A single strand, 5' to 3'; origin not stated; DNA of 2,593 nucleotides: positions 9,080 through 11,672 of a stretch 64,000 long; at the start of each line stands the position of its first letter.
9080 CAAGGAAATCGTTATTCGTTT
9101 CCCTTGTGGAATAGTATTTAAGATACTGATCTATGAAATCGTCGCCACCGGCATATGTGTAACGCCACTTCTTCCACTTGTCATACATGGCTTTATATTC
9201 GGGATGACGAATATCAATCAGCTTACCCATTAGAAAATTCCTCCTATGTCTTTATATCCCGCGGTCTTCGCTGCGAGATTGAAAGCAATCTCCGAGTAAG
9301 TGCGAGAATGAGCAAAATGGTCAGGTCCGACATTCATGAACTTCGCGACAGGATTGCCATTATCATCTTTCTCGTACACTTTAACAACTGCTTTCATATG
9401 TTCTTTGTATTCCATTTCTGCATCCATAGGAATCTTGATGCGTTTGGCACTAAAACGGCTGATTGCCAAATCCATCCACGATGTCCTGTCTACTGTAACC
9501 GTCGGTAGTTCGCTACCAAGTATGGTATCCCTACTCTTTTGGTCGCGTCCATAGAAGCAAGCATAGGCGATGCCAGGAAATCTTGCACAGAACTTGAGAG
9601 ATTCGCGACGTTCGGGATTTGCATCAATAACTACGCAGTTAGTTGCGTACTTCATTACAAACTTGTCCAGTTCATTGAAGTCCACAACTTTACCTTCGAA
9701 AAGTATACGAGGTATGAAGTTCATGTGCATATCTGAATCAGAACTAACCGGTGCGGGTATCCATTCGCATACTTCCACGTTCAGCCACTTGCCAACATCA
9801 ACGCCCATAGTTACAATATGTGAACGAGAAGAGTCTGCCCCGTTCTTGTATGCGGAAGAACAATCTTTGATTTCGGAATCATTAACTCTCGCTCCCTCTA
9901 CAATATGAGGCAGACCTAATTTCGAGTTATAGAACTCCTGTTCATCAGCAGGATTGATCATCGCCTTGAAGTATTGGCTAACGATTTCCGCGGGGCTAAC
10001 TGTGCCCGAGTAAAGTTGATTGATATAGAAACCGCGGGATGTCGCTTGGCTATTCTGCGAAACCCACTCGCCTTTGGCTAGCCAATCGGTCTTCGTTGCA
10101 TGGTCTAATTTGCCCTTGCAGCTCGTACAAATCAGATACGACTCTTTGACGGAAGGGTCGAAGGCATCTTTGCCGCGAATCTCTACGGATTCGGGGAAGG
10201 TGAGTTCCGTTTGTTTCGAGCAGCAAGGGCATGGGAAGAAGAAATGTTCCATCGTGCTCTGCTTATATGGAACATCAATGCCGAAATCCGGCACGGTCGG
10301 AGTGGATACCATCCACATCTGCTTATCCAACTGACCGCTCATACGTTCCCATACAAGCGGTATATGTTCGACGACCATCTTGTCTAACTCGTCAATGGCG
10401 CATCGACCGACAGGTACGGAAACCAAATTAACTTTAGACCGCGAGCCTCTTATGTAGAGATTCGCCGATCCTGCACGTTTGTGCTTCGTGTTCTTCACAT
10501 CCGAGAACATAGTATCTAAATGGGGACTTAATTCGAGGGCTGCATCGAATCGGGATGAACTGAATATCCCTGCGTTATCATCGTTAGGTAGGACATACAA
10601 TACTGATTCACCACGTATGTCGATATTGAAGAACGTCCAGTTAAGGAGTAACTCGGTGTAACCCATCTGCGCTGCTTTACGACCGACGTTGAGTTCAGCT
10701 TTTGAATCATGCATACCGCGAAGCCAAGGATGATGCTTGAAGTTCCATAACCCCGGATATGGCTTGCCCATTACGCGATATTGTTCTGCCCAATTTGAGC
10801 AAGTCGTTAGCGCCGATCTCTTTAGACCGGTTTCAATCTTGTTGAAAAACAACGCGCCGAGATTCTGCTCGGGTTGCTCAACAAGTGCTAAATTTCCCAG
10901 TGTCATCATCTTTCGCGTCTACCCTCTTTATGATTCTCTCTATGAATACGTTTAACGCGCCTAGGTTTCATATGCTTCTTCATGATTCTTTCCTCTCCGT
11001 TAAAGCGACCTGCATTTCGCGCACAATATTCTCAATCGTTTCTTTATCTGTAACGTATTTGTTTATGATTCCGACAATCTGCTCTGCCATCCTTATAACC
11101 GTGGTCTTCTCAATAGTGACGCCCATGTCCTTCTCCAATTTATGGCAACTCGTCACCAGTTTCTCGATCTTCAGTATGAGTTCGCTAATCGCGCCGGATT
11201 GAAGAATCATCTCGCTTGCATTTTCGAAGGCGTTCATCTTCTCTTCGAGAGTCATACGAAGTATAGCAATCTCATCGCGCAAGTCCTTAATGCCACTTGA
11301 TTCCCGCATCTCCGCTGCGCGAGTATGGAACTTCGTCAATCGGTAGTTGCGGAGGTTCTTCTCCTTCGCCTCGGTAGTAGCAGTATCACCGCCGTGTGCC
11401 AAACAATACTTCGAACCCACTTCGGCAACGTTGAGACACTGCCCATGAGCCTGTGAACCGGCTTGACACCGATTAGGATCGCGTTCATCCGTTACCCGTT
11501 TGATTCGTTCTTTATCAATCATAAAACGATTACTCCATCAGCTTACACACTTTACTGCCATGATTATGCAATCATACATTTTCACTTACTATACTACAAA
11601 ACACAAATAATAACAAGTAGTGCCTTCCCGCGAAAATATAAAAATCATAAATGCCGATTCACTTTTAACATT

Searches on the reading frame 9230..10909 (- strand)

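Call 5: search_protein_families(library=phrogs, proteins=[window:9230-10909:-], max_evalue=0.01)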
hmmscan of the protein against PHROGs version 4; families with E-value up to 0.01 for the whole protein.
window:9230-10909:- (559 aa): 5 families
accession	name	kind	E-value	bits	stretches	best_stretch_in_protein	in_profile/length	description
phrog_675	-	head and packaging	2.9e-90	304.2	1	28-549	15-553/576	terminase large subunit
phrog_15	-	head and packaging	1.9e-53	183.2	1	24-374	344-724/1330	terminase large subunit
phrog_12876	-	head and packaging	1.9e-14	54.8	1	115-332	8-235/235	terminase large subunit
phrog_21311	-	head and packaging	4.1e-09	37.6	1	108-293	2-201/218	terminase large subunit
phrog_3925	-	head and packaging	4.6e-05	24.2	1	31-124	36-134/150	terminase large subunit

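Call 6: search_protein_families(library=pfam, proteins=[window:9230-10909:-], max_evalue=0.01)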
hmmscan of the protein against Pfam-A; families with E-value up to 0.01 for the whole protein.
window:9230-10909:- (559 aa): 2 families
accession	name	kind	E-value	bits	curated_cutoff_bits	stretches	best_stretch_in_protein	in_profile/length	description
PF05876.18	GpA_ATPase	-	3.3e-29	102.7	25.6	1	52-282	4-247/247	Phage terminase large subunit gpA, ATPase domain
PF20454.4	GpA_nuclease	-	1.2e-10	41.5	22.5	1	292-383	2-98/294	Terminase large subunit gpA, endonuclease domain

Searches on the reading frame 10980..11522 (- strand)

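Call 14: search_protein_families(library=pfam, proteins=[window:10980-11522:-], max_evalue=0.01)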
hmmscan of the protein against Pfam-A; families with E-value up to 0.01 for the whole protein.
window:10980-11522:- (180 aa): 0 families

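Call 17: search_protein_families(library=phrogs, proteins=[window:10980-11522:-], max_evalue=0.01)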
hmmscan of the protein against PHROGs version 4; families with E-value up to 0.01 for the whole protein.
window:10980-11522:- (180 aa): 1 family
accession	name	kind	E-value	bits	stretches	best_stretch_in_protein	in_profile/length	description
phrog_3678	-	unknown function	1.1e-05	26.4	1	11-56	5-50/213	-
